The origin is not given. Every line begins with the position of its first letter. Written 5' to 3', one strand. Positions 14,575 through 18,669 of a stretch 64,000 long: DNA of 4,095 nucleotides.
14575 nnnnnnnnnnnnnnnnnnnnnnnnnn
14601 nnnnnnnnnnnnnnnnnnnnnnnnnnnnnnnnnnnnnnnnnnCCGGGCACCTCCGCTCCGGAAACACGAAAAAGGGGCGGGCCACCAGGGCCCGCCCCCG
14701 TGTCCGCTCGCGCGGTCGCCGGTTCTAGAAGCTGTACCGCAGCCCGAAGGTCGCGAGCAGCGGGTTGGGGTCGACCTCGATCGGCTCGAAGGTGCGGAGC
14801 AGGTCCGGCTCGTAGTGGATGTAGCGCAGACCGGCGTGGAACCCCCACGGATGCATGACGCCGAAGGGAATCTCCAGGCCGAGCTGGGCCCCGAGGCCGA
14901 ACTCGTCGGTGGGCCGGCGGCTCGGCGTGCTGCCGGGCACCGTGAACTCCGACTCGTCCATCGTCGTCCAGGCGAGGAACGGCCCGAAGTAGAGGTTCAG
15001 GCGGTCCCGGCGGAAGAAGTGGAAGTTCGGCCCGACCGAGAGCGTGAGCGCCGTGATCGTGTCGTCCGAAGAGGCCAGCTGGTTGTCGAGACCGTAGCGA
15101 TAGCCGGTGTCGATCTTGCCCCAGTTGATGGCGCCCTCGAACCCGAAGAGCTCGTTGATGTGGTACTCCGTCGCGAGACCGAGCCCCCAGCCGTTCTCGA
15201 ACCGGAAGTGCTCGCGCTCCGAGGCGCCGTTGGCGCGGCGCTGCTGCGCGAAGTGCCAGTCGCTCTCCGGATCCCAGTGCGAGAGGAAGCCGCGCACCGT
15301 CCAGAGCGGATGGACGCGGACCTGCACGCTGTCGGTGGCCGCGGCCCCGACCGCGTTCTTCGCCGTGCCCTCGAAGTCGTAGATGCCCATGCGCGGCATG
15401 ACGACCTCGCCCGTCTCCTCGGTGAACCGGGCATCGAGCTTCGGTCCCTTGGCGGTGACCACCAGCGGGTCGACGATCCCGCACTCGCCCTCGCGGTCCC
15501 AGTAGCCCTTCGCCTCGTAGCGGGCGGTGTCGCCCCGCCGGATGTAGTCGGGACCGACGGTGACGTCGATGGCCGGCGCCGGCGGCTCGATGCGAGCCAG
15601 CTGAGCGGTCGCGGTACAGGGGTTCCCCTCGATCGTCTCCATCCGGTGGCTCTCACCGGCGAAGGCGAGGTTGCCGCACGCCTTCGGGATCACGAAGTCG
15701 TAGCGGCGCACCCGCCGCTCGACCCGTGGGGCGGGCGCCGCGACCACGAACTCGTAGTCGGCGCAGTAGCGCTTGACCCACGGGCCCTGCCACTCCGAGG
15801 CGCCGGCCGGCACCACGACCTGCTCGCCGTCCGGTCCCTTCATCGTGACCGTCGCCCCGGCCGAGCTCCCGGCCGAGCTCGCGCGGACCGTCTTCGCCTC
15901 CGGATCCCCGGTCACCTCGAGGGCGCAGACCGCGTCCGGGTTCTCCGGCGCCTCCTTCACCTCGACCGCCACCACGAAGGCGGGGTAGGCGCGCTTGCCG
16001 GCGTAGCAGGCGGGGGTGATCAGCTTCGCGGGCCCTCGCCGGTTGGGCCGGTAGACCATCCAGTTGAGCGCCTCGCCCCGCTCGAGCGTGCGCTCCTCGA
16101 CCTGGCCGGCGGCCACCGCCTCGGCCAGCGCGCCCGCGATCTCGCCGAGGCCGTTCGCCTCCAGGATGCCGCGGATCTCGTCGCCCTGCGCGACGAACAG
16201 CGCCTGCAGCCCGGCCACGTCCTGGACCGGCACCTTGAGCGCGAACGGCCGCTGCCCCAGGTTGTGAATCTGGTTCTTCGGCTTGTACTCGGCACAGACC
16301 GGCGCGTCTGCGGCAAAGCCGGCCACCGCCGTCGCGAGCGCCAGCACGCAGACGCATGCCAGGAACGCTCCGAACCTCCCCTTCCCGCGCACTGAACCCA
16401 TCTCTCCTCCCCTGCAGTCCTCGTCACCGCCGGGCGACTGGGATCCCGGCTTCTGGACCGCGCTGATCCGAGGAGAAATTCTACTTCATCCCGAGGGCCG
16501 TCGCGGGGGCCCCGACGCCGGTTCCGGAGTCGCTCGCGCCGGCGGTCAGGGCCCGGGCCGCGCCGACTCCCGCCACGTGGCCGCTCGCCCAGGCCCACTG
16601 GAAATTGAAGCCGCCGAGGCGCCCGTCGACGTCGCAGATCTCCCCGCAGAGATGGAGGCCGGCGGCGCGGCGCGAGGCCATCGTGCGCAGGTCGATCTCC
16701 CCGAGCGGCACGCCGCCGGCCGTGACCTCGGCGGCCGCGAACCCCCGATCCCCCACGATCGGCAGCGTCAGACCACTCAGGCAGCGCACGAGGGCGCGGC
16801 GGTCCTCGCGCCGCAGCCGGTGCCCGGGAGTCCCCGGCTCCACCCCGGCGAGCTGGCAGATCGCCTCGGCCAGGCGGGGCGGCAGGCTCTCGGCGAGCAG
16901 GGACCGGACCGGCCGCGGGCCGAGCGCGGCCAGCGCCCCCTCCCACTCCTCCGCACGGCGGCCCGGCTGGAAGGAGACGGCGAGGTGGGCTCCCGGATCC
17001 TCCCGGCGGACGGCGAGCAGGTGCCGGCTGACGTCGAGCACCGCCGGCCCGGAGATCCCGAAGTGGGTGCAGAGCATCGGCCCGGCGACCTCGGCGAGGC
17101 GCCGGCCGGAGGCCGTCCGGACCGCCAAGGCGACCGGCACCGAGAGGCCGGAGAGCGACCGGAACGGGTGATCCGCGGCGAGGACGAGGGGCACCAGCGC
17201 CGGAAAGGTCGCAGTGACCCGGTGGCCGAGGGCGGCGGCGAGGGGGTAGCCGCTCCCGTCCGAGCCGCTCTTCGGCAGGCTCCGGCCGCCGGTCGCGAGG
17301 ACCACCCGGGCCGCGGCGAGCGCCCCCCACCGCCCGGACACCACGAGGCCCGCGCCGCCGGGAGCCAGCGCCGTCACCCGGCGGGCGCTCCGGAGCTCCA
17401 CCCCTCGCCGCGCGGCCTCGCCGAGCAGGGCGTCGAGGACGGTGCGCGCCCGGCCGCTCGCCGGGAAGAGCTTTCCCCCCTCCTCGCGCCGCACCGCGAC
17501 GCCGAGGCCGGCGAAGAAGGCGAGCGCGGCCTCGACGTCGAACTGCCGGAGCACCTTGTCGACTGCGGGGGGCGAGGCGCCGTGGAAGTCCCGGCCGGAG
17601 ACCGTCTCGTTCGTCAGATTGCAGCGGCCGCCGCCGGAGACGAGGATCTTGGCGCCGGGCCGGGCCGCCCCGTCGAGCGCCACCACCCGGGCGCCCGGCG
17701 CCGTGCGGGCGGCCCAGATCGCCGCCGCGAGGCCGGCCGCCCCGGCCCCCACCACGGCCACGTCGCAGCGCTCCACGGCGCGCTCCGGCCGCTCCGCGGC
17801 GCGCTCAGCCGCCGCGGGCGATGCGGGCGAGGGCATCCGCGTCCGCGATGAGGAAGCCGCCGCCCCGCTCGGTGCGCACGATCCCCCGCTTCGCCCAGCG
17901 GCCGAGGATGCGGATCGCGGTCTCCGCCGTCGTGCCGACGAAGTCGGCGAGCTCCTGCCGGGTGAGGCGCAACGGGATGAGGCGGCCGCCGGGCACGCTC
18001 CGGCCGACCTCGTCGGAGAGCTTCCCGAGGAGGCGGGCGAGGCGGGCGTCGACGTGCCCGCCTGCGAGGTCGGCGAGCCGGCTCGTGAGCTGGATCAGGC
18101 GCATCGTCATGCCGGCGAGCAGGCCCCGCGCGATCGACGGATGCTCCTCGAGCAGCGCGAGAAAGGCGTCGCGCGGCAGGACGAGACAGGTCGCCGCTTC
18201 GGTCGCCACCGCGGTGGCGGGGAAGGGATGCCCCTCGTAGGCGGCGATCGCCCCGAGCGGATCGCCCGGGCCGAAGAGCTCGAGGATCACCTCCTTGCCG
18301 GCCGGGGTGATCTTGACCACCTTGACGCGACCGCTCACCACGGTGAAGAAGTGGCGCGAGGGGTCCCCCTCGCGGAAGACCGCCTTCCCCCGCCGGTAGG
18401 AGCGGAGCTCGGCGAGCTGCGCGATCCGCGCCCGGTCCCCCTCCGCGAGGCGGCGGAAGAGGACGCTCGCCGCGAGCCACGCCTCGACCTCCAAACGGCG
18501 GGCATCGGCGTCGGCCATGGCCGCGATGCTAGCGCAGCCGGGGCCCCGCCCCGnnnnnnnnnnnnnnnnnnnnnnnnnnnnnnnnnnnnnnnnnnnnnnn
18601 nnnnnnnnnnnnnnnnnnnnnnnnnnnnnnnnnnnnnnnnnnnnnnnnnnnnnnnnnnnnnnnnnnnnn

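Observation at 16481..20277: Rrf2 - non-canonical radical-SAM-like - Crp/Fnr - FAD oxidoreductase operon of unknown function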

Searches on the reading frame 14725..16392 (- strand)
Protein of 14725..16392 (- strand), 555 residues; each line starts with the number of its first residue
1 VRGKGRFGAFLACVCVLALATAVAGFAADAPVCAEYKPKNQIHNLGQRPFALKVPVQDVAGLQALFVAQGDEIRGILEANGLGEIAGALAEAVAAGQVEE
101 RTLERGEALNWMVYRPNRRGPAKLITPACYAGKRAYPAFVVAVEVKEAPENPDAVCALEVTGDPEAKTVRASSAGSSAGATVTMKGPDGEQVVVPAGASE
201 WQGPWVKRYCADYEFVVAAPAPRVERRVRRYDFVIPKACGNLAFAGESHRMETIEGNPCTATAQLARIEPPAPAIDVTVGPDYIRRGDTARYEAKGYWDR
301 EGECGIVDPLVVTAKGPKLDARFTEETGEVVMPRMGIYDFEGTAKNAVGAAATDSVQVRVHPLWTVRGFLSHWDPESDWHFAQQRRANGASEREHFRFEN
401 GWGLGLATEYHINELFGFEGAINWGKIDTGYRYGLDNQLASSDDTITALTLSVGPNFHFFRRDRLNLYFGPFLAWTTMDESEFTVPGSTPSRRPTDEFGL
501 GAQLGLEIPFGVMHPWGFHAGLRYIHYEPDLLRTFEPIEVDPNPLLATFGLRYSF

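Call 66: search_protein_families(library=ncbifam, proteins=[window:14725-16392:-], max_evalue=0.001)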
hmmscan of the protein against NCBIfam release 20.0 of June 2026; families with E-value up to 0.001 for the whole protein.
window:14725-16392:- (555 aa): 0 families

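Call 75: search_protein_families(library=pfam, proteins=[window:14725-16392:-], max_evalue=0.001)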
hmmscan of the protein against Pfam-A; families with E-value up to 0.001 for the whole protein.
window:14725-16392:- (555 aa): 1 family
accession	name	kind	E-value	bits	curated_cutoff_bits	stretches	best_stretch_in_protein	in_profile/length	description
PF13505.12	OMP_b-brl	-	3.9e-06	27.6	28.7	1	399-538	41-158/175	Outer membrane protein beta-barrel domain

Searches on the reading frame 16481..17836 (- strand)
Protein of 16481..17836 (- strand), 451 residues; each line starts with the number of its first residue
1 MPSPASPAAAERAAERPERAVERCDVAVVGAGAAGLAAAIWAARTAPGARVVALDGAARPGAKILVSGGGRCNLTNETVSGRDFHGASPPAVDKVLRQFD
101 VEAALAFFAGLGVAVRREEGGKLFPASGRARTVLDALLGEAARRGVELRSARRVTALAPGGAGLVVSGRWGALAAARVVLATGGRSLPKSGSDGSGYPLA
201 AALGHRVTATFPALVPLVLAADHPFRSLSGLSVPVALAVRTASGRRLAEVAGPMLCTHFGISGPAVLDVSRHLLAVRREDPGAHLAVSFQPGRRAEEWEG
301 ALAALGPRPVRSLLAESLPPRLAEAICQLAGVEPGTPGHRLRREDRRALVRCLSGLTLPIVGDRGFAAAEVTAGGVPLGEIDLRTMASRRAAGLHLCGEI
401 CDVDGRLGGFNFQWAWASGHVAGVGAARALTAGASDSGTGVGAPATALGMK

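Call 3: search_protein_families(library=pfam, proteins=[window:16481-17836:-], max_evalue=0.01)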
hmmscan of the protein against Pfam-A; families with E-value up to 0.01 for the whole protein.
window:16481-17836:- (451 aa): 7 families
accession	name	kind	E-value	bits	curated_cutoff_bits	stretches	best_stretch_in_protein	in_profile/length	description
PF03486.20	HI0933_like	-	3e-67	227.1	50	1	25-423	2-242/244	HI0933-like protein Rossmann domain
PF22780.1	HI0933_like_1st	-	8.4e-23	81.4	27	1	212-371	2-165/165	HI0933-like protein barrel and H2TH domain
PF07992.20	Pyr_redox_2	-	1.6e-07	31.5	26.1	1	25-186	2-111/291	Pyridine nucleotide-disulphide oxidoreductase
PF01266.30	DAO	-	8.9e-07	29.2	27.9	1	120-187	136-207/353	FAD dependent oxidoreductase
PF01946.23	Thi4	-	0.00069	19.4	26.2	1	23-64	17-57/235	Thi4 family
PF00890.30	FAD_binding_2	-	0.00077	19.2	20.4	0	25-117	1-103/414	FAD binding domain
PF13450.12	NAD_binding_8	-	0.0012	19.6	21.9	1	28-63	1-34/68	NAD(P)-binding Rossmann-like domain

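Call 4: search_protein_families(library=ncbifam, proteins=[window:16481-17836:-], max_evalue=0.01)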
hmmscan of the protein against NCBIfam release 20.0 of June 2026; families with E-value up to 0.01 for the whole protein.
window:16481-17836:- (451 aa): 27 families (the best 25 are shown)
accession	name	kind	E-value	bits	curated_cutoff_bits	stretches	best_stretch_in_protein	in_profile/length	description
TIGR00275.1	TIGR00275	subfamily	1.5e-107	359.9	183.8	1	26-423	1-400/401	aminoacetone oxidase family FAD-binding enzyme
TIGR03862.1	flavo_PP4765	subfamily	3.8e-23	82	242.65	1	60-428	13-373/376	TIGR03862 family flavoprotein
TIGR01372.1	soxA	subfamily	4.8e-07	28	1164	1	15-66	160-209/996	sarcosine oxidase subunit alpha family protein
NF008425.0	PRK11259.1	equivalog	5.5e-06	25.6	257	0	22-60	3-39/377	N-methyl-L-tryptophan oxidase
TIGR02032.1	GG-red-SF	subfamily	9.1e-06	25.6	158.8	1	25-187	2-150/297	geranylgeranyl reductase family protein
NF005508.0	PRK07121.1-1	equivalog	3e-05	22.8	537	1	22-69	19-64/497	FAD-binding protein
NF004789.0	PRK06134.1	subfamily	7.9e-05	21.4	747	1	20-69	9-56/581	FAD-dependent oxidoreductase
NF005511.0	PRK07121.1-4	equivalog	9.7e-05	21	466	1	15-64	12-59/553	FAD-binding protein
NF045655.1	MkRedMenJ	equivalog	0.00021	20.4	700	1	23-153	4-124/406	menaquinone reductase MenJ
NF009477.0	PRK12843.1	equivalog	0.00028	19.5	758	1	17-69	10-60/578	FAD-dependent oxidoreductase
NF042982.1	MFR_Fp_SdhA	equivalog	0.00038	19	1100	1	5-55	29-79/612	8-methylmenaquinol:fumarate reductase flavoprotein subunit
NF005882.1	PRK07843.1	equivalog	0.00071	18.1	788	1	24-73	2-49/547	3-oxosteroid 1-dehydrogenase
NF005599.0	PRK07333.1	equivalog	0.00082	18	549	0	18-58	7-47/414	ubiquinone biosynthesis hydroxylase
TIGR01813.1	flavo_cyto_c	subfamily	0.0017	17.2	285.45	0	25-74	1-49/444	flavocytochrome c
TIGR03140.1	AhpF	equivalog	0.0026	16.4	502.9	1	14-46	203-235/515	alkyl hydroperoxide reductase subunit F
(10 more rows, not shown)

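Call 89: search_protein_families(library=padloc, proteins=[window:16481-17836:-], max_evalue=0.001)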
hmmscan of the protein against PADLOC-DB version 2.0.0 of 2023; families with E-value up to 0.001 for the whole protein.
window:16481-17836:- (451 aa): 0 families

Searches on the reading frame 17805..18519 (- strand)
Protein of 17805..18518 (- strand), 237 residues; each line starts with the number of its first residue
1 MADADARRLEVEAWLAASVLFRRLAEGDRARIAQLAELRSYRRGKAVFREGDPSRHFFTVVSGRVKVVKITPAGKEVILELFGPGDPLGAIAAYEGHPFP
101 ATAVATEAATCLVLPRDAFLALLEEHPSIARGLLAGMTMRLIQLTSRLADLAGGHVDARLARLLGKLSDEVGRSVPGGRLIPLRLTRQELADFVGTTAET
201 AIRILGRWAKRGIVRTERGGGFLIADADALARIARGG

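Call 3: search_protein_families(library=pfam, proteins=[window:17805-18519:-], max_evalue=0.01)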
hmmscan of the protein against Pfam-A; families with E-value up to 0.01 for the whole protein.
window:17805-18519:- (238 aa): 0 families

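Call 4: search_protein_families(library=ncbifam, proteins=[window:17805-18519:-], max_evalue=0.01)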
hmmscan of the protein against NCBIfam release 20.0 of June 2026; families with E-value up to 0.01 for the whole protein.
window:17805-18519:- (238 aa): 0 families

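Call 6: search_protein_families(library=pfam, proteins=[window:17805-18518:-], max_evalue=0.01)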
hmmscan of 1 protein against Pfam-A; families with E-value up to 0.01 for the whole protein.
window:17805-18518:- (237 aa): 4 families
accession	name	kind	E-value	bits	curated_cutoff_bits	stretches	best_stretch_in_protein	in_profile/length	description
PF00027.35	cNMP_binding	-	6.4e-26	90.6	27.5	1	39-126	2-89/89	Cyclic nucleotide-binding domain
PF13545.12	HTH_Crp_2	-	4.2e-17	62.3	27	1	158-233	1-70/70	Crp-like helix-turn-helix domain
PF00325.26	Crp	-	1.4e-08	34.8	21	1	183-212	1-30/32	Bacterial regulatory proteins, crp family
PF25213.1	HVO_A0261_N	-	0.007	16.7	35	0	185-220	25-59/86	HVO_A0261 N-terminal domain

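Call 66: search_protein_families(library=ncbifam, proteins=[window:17805-18518:-], max_evalue=0.001)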
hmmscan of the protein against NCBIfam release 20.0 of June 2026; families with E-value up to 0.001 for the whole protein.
window:17805-18518:- (237 aa): 13 families
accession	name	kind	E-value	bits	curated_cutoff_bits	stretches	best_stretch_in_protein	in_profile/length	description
NF008732.0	PRK11753.1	equivalog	6.8e-19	68.2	266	1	35-216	22-203/214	cAMP-activated global transcriptional regulator CRP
NF053664.1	TransRegPtrACyano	equivalog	1.9e-18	66.5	300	1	55-218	28-184/196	Crp/Fnr family transcriptional regulator PtrA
NF050806.1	TransRegFixKCaul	equivalog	3.4e-16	59.1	300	1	31-233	18-213/215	transcriptional regulator FixK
NF008365.0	PRK11161.1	subfamily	1.2e-15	57.5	228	1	40-234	51-243/250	fumarate/nitrate reduction transcriptional regulator Fnr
TIGR03697.1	NtcA_cyano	equivalog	3.6e-13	49.7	244.95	1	44-217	1-176/193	global nitrogen regulator NtcA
NF045989.1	TransRegFnrLRhodb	equivalog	1.2e-11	44.3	300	1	31-232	31-233/245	transcriptional regulator FnrL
NF052518.1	TransRegLdrP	equivalog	4e-11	43.3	300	1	40-230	3-184/195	transcriptional regulator LdrP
NF041163.2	encap_f2b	equivalog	8.8e-10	38.3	400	1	29-133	88-193/450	family 2B encapsulin nanocompartment shell protein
NF010499.0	PRK13918.1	equivalog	2.3e-09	37.1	274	1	33-235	9-202/205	CRP/FNR family transcriptional regulator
NF006901.0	PRK09392.1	equivalog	2.4e-09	36.8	211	1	18-235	12-222/236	transcriptional activator FtrB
NF058543.1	ActPatMycb56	equivalog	7.4e-08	31.6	460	1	32-142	15-123/317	acetyltransferase Pat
NF007707.0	PRK10402.1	subfamily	3.7e-06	26.7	180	1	32-161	27-156/226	transcriptional regulator YeiL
NF050815.1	TransActFtrBCaul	equivalog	0.00041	19.7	300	1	25-235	21-224/251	transcriptional activator FtrB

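Call 89: search_protein_families(library=padloc, proteins=[window:17805-18518:-], max_evalue=0.001)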
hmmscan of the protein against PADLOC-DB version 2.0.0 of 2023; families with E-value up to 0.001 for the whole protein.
window:17805-18518:- (237 aa): 3 families
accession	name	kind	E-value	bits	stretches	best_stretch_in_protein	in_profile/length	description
PDLC00731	Effector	-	3.4e-08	30.8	1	30-143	34-143/306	TIR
PDLC02371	PycTIR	-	1.2e-07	29.3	1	30-143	31-140/288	-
PDLC00732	Effector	-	4.6e-06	23.8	1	30-144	30-140/301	TIR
